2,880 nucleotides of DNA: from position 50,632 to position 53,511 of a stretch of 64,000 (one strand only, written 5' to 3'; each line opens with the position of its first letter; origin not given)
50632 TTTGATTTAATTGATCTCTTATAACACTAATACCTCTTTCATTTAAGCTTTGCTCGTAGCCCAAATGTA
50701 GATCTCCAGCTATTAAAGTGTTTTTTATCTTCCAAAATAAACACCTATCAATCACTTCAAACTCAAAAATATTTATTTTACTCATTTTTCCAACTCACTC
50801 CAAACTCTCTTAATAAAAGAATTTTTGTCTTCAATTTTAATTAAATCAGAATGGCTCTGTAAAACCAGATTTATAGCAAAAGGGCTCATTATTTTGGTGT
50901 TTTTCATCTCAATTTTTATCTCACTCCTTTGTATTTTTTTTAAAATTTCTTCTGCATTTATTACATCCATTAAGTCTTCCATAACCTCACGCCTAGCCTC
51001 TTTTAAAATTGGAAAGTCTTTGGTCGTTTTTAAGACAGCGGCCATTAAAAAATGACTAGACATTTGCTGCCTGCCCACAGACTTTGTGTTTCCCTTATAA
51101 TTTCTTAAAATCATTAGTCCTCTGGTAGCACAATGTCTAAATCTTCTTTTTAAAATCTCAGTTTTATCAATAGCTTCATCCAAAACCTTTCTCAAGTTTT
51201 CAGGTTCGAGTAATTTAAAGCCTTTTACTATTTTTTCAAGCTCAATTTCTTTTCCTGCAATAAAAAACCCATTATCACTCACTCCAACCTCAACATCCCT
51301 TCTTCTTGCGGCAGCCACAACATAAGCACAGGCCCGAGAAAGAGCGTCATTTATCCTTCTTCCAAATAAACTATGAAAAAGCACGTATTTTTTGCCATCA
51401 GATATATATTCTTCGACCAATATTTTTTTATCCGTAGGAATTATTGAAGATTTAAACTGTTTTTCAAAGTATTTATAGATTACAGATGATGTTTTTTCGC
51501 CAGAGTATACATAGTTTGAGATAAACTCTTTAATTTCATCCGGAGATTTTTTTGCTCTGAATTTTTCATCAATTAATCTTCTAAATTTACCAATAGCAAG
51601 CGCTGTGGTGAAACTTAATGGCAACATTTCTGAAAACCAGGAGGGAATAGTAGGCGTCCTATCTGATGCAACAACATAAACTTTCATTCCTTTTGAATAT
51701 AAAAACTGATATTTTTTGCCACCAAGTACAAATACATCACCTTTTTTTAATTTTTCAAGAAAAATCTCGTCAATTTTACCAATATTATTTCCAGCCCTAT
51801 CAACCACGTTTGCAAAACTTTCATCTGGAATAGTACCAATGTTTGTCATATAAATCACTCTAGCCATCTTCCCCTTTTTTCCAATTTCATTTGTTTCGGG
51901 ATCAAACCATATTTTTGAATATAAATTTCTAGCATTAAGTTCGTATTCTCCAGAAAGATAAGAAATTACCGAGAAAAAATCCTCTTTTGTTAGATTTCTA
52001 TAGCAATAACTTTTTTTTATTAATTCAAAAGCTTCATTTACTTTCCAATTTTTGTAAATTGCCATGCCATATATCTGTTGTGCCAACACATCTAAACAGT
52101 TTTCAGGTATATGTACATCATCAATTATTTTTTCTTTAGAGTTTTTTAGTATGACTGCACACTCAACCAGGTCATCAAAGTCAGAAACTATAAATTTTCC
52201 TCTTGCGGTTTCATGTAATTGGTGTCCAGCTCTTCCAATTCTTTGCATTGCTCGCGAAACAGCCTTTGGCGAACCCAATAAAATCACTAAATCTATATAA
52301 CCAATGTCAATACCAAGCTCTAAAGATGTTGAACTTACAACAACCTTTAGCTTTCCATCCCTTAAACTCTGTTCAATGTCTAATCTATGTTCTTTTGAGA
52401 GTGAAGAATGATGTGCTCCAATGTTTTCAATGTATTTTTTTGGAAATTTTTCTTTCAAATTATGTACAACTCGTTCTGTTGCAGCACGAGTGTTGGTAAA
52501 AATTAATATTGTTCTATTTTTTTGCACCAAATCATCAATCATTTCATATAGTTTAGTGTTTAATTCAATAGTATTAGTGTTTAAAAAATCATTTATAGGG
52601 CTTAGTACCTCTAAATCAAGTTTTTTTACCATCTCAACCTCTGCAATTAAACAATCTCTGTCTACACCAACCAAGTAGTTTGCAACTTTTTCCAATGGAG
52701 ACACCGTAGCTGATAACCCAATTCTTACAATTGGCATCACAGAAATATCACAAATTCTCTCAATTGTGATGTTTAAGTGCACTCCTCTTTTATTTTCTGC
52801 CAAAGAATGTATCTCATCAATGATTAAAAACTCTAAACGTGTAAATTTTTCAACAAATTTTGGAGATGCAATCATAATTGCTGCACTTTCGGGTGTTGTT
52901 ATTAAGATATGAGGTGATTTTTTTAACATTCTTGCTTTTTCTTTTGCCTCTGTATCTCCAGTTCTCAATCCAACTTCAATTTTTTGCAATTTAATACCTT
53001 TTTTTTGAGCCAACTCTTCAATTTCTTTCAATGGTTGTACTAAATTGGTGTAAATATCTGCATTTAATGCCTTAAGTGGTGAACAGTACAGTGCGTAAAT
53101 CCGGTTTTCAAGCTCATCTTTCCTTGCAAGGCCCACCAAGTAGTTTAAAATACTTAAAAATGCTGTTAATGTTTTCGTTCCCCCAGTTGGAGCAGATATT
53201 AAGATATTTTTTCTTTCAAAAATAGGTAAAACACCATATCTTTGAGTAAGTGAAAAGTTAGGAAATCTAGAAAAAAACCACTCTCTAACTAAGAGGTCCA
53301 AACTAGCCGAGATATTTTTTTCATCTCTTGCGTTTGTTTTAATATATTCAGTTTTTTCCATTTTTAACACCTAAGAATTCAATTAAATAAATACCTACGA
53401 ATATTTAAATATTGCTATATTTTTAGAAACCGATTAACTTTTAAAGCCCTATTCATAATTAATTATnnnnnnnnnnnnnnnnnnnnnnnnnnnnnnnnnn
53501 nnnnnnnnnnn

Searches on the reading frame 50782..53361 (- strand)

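Call 23: search_protein_families(library=pfam, proteins=[window:50782-53361:-])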
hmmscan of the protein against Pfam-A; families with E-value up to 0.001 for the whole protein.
window:50782-53361:- (859 aa): 6 families
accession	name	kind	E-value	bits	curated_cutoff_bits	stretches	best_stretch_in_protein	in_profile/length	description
PF08494.16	DEAD_assoc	-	2.2e-57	194.4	23.5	1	641-829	1-191/191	DEAD/H associated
PF19306.5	WH_Lhr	-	4.4e-38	130.7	27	1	409-570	4-165/168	Large helicase-related protein, winged helix domain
PF00270.35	DEAD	-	4e-25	88.9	26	1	40-223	4-164/167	DEAD/DEAH box helicase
PF00271.37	Helicase_C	-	8.6e-21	74.7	23.5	1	272-379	7-107/110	Helicase conserved C-terminal domain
PF04851.21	ResIII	-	1e-06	29.2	22.5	1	49-220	22-162/164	Type III restriction enzyme, res subunit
PF22590.2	Cas3-like_C_2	-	6.5e-06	26.8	27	1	282-378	2-101/106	CRISPR-associated nuclease/helicase Cas3, C-terminal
